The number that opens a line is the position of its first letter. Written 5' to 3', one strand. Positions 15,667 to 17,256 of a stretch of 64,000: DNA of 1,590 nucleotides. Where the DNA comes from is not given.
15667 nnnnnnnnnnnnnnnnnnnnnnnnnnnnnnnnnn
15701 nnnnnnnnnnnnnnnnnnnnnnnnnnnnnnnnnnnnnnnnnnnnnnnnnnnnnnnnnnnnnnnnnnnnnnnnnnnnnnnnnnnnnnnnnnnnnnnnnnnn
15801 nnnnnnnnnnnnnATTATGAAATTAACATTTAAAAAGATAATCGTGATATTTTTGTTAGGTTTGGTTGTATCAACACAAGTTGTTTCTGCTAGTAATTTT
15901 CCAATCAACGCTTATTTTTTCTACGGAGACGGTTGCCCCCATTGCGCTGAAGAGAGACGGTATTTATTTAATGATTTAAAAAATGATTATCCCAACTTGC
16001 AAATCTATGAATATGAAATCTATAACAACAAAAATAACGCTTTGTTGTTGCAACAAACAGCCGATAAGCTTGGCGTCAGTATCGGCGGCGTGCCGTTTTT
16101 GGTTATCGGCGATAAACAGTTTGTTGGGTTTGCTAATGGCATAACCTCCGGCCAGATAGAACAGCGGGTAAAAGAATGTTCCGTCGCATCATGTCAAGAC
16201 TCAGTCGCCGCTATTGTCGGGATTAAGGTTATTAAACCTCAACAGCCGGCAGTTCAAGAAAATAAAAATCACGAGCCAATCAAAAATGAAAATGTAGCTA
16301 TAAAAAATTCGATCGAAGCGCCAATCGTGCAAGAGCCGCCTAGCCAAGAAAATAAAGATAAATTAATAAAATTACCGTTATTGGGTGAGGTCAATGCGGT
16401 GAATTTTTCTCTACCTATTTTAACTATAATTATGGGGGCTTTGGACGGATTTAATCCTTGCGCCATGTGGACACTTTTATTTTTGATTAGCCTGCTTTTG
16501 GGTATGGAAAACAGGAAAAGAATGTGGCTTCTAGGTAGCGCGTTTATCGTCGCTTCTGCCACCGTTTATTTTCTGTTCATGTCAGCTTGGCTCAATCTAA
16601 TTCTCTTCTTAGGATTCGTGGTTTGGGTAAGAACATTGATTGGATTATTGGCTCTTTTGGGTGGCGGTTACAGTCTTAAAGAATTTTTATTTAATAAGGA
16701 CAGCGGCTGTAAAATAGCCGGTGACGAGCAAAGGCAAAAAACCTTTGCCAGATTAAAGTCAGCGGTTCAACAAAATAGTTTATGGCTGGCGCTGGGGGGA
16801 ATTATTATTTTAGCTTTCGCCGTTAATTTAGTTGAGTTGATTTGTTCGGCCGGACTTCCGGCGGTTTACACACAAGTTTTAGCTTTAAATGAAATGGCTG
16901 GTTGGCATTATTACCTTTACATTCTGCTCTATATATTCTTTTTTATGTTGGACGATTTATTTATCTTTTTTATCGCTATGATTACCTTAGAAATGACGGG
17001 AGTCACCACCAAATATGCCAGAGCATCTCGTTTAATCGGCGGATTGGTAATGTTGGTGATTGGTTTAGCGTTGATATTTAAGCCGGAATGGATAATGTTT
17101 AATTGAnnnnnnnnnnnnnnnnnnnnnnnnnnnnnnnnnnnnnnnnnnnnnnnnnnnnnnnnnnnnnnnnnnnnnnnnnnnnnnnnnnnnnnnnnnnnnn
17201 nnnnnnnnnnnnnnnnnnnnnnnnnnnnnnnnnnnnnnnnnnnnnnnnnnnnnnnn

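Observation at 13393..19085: DUF5320 - DUF134 - ZIP - Mrp/ApbC - thioredoxin - Trx::DsbD/CcdA fusion - ZIP - YibE/F gene cluster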

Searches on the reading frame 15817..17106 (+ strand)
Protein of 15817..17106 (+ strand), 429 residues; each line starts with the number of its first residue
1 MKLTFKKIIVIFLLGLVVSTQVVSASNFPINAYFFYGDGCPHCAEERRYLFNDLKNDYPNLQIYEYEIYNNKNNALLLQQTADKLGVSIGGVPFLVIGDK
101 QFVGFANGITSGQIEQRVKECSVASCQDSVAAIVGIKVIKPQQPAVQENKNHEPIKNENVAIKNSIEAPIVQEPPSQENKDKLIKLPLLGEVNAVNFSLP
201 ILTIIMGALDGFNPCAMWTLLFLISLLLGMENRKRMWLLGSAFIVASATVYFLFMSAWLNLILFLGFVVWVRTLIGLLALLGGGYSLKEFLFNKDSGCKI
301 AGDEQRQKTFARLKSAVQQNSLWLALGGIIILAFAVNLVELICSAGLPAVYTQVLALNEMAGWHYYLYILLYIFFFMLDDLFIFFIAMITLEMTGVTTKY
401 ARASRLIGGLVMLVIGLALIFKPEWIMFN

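Call 3: search_protein_families(library=pfam, proteins=[window:15817-17106:+], max_evalue=0.01)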
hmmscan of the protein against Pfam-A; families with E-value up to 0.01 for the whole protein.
window:15817-17106:+ (429 aa): 0 families

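Call 4: search_protein_families(library=ncbifam, proteins=[window:15817-17106:+], max_evalue=0.01)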
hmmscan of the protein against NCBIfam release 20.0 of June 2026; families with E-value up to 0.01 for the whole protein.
window:15817-17106:+ (429 aa): 0 families

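Call 11: search_protein_families(library=pfam, proteins=[window:15817-17106:+], max_evalue=10)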
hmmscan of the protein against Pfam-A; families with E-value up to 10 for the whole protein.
window:15817-17106:+ (429 aa): 1 family
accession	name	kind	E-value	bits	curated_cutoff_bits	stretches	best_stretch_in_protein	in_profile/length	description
PF13098.12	Thioredoxin_2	-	0.24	12.2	27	1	33-103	10-88/104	Thioredoxin-like domain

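Call 12: search_solved_structures(query=window:15817-17106:+, max_evalue=10)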
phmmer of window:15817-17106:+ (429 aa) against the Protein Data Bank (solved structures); distinct sequences matched with E-value up to 10: 3.
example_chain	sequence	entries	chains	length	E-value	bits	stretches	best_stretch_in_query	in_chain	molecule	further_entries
8t4c_A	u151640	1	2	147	0.18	14.3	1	26-106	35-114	Thioredoxin oxidoreductase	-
6eez_A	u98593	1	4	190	0.59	12.6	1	86-106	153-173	DsbA-like disulfide oxidoreductase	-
8oeq_AH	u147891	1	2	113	2.8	10.4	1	114-157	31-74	60S ribosomal protein L34-B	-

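Call 13: find_homologous_proteins(query=window:15817-17106:+)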
Query window:15817-17106:+ (429 aa): 7197 proteins with E <= 0.001 among 8000 candidates; the best 120 are listed.
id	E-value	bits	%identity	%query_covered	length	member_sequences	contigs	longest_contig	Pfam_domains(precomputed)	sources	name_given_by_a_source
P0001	7.2e-214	729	76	100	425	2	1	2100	-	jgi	jgi:glutaredoxin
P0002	3.8e-212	723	76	100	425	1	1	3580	-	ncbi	-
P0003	9.5e-212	722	76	100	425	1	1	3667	-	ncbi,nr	ncbi:MAG: hypothetical protein PHV68_08710 [Candidatus Gastranaerophilales bacterium]|nr:hypothetica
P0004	1.1e-211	722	76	100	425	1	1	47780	-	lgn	-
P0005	1.7e-210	718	75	100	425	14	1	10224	-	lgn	-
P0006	3.4e-209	713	74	100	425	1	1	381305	-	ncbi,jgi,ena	ncbi:MAG: hypothetical protein WC516_03925 [Patescibacteria group bacterium]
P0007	3.7e-202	690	74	100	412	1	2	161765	-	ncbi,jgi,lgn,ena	ncbi:MAG: hypothetical protein WC664_01095 [Patescibacteria group bacterium]|jgi:glutaredoxin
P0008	6.9e-201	686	74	100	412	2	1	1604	-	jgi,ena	-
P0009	1.9e-199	681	73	100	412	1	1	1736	-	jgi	jgi:glutaredoxin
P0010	2.5e-199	681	70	100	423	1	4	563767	-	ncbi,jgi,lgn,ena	-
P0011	1.2e-198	679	71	100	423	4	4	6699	-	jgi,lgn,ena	-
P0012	1.3e-198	679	72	100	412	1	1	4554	-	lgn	-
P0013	2.6e-197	674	72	100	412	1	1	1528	-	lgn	-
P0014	3.0e-196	671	72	100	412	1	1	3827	-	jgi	jgi:glutaredoxin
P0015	2.3e-195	668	72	100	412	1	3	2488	-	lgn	-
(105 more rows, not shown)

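Call 14: find_encoding_contigs(protein=window:15817-17106:+, flank=10000, max_places=6)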
Protein window:15817-17106:+ (429 aa): 1 contig read that carries it; 1 place shown.
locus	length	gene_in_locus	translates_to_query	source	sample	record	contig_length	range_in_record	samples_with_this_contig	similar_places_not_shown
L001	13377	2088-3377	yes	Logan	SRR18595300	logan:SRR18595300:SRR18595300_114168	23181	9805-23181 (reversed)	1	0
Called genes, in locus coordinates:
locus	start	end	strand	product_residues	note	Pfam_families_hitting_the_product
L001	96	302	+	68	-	PF02001:DUF134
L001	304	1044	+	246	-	PF02535:Zip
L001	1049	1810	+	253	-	PF00142:Fer4_NifH (faint), PF02374:ArsA_ATPase (faint), PF09140:MipZ (faint), PF10609:ParA, PF13614:AAA_31, PF01656:CbiA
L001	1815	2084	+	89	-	PF00085:Thioredoxin, PF13098:Thioredoxin_2 (weak), PF14595:Thioredoxin_9 (weak)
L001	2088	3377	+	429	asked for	-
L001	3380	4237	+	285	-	PF02535:Zip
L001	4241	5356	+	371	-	PF07907:YibE_F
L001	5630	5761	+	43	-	-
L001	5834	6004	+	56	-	-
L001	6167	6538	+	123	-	-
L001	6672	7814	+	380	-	PF04519:Bactofilin (faint), PF26514:DUF8173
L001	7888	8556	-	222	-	PF13489:Methyltransf_23, PF07021:MetW, PF13847:Methyltransf_31, PF08241:Methyltransf_11, PF08242:Methyltransf_12, PF13649:Methyltransf_25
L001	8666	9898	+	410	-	PF13353:Fer4_12 (weak), PF04055:Radical_SAM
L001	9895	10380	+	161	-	PF00293:NUDIX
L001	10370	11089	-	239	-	PF00483:NTP_transferase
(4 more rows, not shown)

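Call 20: find_related_loci(query=A1, collection=genome_contigs, flank=10000)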
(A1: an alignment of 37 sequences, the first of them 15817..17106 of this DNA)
Query A1 (429 aa) in genome_contigs; peptide patterns used: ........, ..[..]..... (x = any residue, [..] = any of these).
600 stretches matched a pattern (row limit reached: there are more); 569 encode a relative of the query (tblastn E <= 1e-3); the best 80 are kept; 80 distinct loci.
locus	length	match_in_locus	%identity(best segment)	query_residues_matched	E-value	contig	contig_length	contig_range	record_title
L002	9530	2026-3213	66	19-429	7e-175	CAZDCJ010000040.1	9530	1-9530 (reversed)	MAG TPA_asm: uncultured Candidatus Saccharibacteria bacterium isolate SRP294416_co1_57 genome assembly, contig: NODE_161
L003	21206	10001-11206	62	6-428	8e-173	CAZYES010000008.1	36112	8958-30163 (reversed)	MAG TPA_asm: uncultured Candidatus Saccharibacteria bacterium isolate binchicken_co153_50 genome assembly, contig: NODE_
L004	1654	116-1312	59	1-427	3e-180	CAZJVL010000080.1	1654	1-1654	MAG TPA_asm: uncultured Candidatus Saccharibacteria bacterium isolate binchicken_co173_194 genome assembly, contig: NODE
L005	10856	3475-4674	61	15-428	1e-161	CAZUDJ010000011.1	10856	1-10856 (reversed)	MAG TPA_asm: uncultured Gammaproteobacteria bacterium isolate binchicken_co59_88 genome assembly, contig: NODE_14357_len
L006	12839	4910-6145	59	1-428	4e-162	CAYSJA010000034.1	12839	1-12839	MAG TPA_asm: uncultured Gammaproteobacteria bacterium isolate SRP067234_co1_274 genome assembly, contig: k99_459706, who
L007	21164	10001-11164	62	21-428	5e-161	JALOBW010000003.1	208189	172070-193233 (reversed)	MAG: bacterium isolate SO_2017_LW4 bin 114 scaffold_192_c1_LW137-91_2017, whole genome shotgun sequence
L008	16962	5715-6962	58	11-429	2e-161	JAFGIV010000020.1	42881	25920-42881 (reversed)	MAG: Candidatus Uhrbacteria bacterium isolate Zod_Metabat.236 k87_9805987, whole genome shotgun sequence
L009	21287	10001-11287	60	30-428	3e-160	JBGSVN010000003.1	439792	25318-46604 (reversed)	MAG: Patescibacteria group bacterium isolate JTS-AC458 k141_20320, whole genome shotgun sequence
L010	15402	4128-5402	58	5-428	1e-159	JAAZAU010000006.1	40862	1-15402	MAG: Parcubacteria group bacterium isolate AS06rmzACSIP_46 313582_AS06, whole genome shotgun sequence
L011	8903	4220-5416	58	6-428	3e-159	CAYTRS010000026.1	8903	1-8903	MAG TPA_asm: uncultured Bdellovibrionales bacterium isolate binchicken_co220_120 genome assembly, contig: NODE_5198_leng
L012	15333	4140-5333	59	18-428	2e-157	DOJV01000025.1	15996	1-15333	MAG TPA_asm: Candidatus Uhrbacteria bacterium isolate UBA12432 contig_7454, whole genome shotgun sequence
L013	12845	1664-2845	55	13-429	2e-153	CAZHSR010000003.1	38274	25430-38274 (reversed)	MAG TPA_asm: uncultured Candidatus Saccharibacteria bacterium isolate SRP192927_co7_633 genome assembly, contig: NODE_15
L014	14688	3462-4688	56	10-428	9e-153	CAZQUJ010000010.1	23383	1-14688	MAG TPA_asm: uncultured Candidatus Saccharibacteria bacterium isolate SRP192927_co3_271 genome assembly, contig: NODE_44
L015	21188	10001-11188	54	3-426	1e-151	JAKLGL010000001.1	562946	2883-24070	MAG: Patescibacteria group bacterium isolate RA.bin39 RA.bin39_1, whole genome shotgun sequence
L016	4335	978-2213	56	6-428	2e-154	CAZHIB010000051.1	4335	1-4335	MAG TPA_asm: uncultured Candidatus Saccharibacteria bacterium isolate binchicken_co269_246 genome assembly, contig: NODE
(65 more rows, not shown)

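Call 23: predict_structure(alignment_id=A1)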
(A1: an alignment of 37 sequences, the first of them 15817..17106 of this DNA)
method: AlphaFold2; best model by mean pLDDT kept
length: 429 residues; sequences in the alignment: 37
mean_pLDDT: 71.7   pTM: 0.39
mean pLDDT of the five models: 71.7, 71.2, 69.8, 67.4, 67.0
residues with pLDDT >= 90: 73; 70-90: 185; 50-70: 110; < 50: 61
segments of 3 or more residues with pLDDT < 50: 1-3, 20-25, 142-168, 170-179, 263-265, 296-302, 396-398
pLDDT, mean of each block of 10 residues (from residue 1): 66 75 61 93 92 94 95 96 93 92 79 92 86 80 43 41 39 42 60 69 75 68 70 80 77 67 55 73 75 55 61 65 76 73 67 72 78 76 69 54 70 76 62
secondary structure, 60 per line:
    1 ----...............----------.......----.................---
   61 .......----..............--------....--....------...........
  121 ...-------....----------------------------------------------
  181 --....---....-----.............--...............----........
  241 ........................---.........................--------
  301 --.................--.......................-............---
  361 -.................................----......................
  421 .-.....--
elements in order: H5-19 E30-36 H41-57 E61-67 H72-85 E94-97 E100-103 H110-123 H131-134 E183-186 E190-193 H199-211 H214-228 H233-264 H268-292 H303-319 H322-344 H346-357 H362-394 H399-421 H423-427

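Call 27: fold_search(model_id=the predicted structure, library=pdb)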
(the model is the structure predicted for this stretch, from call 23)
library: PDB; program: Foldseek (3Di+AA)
matches with E <= 10: 608; with E <= 0.001: 0
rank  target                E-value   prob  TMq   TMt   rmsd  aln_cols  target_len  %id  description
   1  2e0q                  7.5e-03  1.00  0.17  0.61   3.5       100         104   19  Crystal structure of K53E thioredoxin from Sulfolobus tokodaii strain7 (released 2007-10-02)
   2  6lyx_A                9.5e-03  1.00  0.16  0.47  11.3       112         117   20  Crystal structure of oxidized ACHT1 (released 2020-05-13)
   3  3hhv                  1.0e-02  1.00  0.17  0.62   4.1       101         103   21  The crystal structure of the Thioredoxin A2 from Sulfolobus solfataricus (released 2009-10-27)
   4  2oe3_B                1.1e-02  1.00  0.17  0.62   4.0       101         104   17  Crystal Structure of Mitochondrial Thioredoxin 3 from Saccharomyces cerevisiae (oxidized form) (released 2008-01-08)
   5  6lyw_B                1.2e-02  1.00  0.16  0.47  11.5       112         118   19  Structural insight into the biological functions of Arabidopsis thaliana ACHT1 (released 2020-05-13)
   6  7vqv                  1.5e-02  1.00  0.17  0.53   3.8        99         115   17  de novo design based on 1r26 (released 2022-06-08)
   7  4xhm_A                1.7e-02  1.00  0.17  0.57   4.3       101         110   15  Archaeoglobus fulgidus thioredoxin 3 M60H (released 2015-04-29)
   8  6lyx_B                1.7e-02  1.00  0.16  0.47  11.2       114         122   18  Crystal structure of oxidized ACHT1 (released 2020-05-13)
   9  6lyw_A                1.8e-02  1.00  0.16  0.46  11.2       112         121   19  Structural insight into the biological functions of Arabidopsis thaliana ACHT1 (released 2020-05-13)
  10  6g62                  1.8e-02  1.00  0.16  0.52   4.4        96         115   20  Crystal structure of thioredoxin O2 from Arabidopsis thaliana in oxidized state (released 2018-10-24)
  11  1v98_A                1.9e-02  1.00  0.18  0.71   2.9       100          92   17  Crystal Structure Analysis of Thioredoxin from Thermus thermophilus (released 2005-02-01)
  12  6ibl_A                2.0e-02  0.63  0.17  0.18  25.6       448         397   12  ACTIVATED TURKEY BETA1 ADRENOCEPTOR WITH BOUND AGONIST FORMOTEROL AND NANOBODY Nb80 (released 2019-01-09)
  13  2bto_T                2.1e-02  1.00  0.17  0.61   3.2        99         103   20  Structure of BtubA from Prosthecobacter dejongeii (released 2005-06-23)
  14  2i4a                  2.1e-02  1.00  0.17  0.61   9.5       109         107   13  Crystal structure of thioredoxin from the acidophile Acetobacter aceti (released 2007-01-09)
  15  5hr1_C                2.2e-02  1.00  0.17  0.60   2.8        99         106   19  Crystal structure of thioredoxin L107A mutant (released 2017-02-22)
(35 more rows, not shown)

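Call 33: find_encoding_contigs(protein=P0006, flank=8000, max_places=2)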
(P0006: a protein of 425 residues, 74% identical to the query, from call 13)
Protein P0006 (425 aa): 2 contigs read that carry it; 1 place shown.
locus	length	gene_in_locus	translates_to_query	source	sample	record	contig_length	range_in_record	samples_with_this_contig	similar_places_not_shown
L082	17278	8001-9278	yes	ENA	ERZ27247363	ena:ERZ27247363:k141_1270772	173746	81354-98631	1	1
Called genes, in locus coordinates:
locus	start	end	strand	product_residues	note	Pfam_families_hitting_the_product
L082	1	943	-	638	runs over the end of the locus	PF27449:LtaS_N, PF00884:Sulfatase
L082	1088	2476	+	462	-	PF02310:B12-binding, PF04055:Radical_SAM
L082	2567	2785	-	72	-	PF00313:CSD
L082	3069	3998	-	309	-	-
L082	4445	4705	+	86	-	PF17253:DUF5320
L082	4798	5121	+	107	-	PF02579:Nitro_FeMo-Co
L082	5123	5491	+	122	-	PF02579:Nitro_FeMo-Co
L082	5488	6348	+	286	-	PF01656:CbiA, PF10609:ParA (weak), PF13614:AAA_31 (weak), PF00037:Fer4 (weak), PF12838:Fer4_7, PF13187:Fer4_9 (weak), PF14697:Fer4_21, PF00037:Fer4 (weak), +6 more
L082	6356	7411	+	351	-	PF01545:Cation_efflux, PF16916:ZT_dimer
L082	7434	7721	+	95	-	PF02001:DUF134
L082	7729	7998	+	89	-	PF00085:Thioredoxin, PF13098:Thioredoxin_2, PF14595:Thioredoxin_9 (weak)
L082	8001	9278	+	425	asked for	-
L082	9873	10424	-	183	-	PF00719:Pyrophosphatase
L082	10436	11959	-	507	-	PF01663:Phosphodiest (faint), PF01676:Metalloenzyme, PF06415:iPGM_N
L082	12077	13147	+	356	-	PF01380:SIS (faint), PF10432:bact-PGI_C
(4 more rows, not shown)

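Call 34: find_encoding_contigs(protein=P0010, flank=8000, max_places=2)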
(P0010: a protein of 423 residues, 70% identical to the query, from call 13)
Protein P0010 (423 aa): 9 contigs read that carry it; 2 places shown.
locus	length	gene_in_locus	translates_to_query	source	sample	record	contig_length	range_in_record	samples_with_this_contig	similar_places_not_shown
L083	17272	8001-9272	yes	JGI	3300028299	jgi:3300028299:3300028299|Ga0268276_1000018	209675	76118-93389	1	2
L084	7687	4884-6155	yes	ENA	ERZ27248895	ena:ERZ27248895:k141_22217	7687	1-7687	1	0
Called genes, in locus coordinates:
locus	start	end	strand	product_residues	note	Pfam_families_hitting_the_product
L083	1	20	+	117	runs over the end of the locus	-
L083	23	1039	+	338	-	PF13651:EcoRI_methylase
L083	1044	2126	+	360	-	PF03235:GmrSD_N, PF01844:HNH, PF14279:HNH_5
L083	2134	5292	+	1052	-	-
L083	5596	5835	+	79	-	PF17253:DUF5320 (weak)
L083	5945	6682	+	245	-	PF00106:adh_short, PF08659:KR, PF13561:adh_short_C2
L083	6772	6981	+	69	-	PF02001:DUF134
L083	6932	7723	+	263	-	PF02535:Zip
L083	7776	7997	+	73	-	-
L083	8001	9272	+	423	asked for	-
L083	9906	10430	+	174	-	PF23477:zf_Tbcl_2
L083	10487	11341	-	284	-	PF02811:PHP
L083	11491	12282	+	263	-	PF13175:AAA_15 (faint), PF00005:ABC_tran, PF13304:AAA_21 (weak)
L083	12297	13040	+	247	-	PF01061:ABC2_membrane, PF12698:ABC2_membrane_3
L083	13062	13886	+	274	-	PF13353:Fer4_12, PF04055:Radical_SAM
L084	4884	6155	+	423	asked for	-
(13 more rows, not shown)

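Call 75: search_protein_families(library=pfam, alignment_id=A1, max_evalue=10)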
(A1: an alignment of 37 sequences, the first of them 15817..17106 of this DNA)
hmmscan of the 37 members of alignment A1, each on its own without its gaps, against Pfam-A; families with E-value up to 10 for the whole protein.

A. member 1, window:15817-17106:+ (429 aa): 1 family
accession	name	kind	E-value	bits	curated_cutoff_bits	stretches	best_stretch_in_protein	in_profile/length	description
PF13098.12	Thioredoxin_2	-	0.24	12.2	27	1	33-103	10-88/104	Thioredoxin-like domain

B. families by the number of members that match (of 37 scanned): 32 families (the first 25 are shown)
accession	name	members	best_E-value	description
PF13098.12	Thioredoxin_2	16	2.9e-05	Thioredoxin-like domain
PF00462.30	Glutaredoxin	15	2.8e-06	Glutaredoxin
PF01323.26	DSBA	8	0.02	DSBA-like thioredoxin domain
PF19609.4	DUF6114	4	4.4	Family of unknown function (DUF6114)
PF08534.16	Redoxin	3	1.1e-07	Redoxin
PF13192.12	Thioredoxin_3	3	0.035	Thioredoxin domain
PF11992.13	TgpA_N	3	0.91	TgpA N-terminal domain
PF06053.17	DUF929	2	0.01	Domain of unknown function (DUF929)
PF13462.12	Thioredoxin_4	2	0.051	Thioredoxin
PF20381.4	Rv1476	2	0.1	Membrane protein Rv1476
PF09534.15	Trp_oprn_chp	2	0.85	Tryptophan-associated transmembrane protein (Trp_oprn_chp)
PF00085.26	Thioredoxin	1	1.9e-05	Thioredoxin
PF20029.6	DUF6436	1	4.5e-05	Domain of unknown function (DUF6436)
PF13728.12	TraF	1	5.2e-05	F plasmid transfer operon protein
PF05768.20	Glrx-like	1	0.0011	Glutaredoxin-like domain (DUF836)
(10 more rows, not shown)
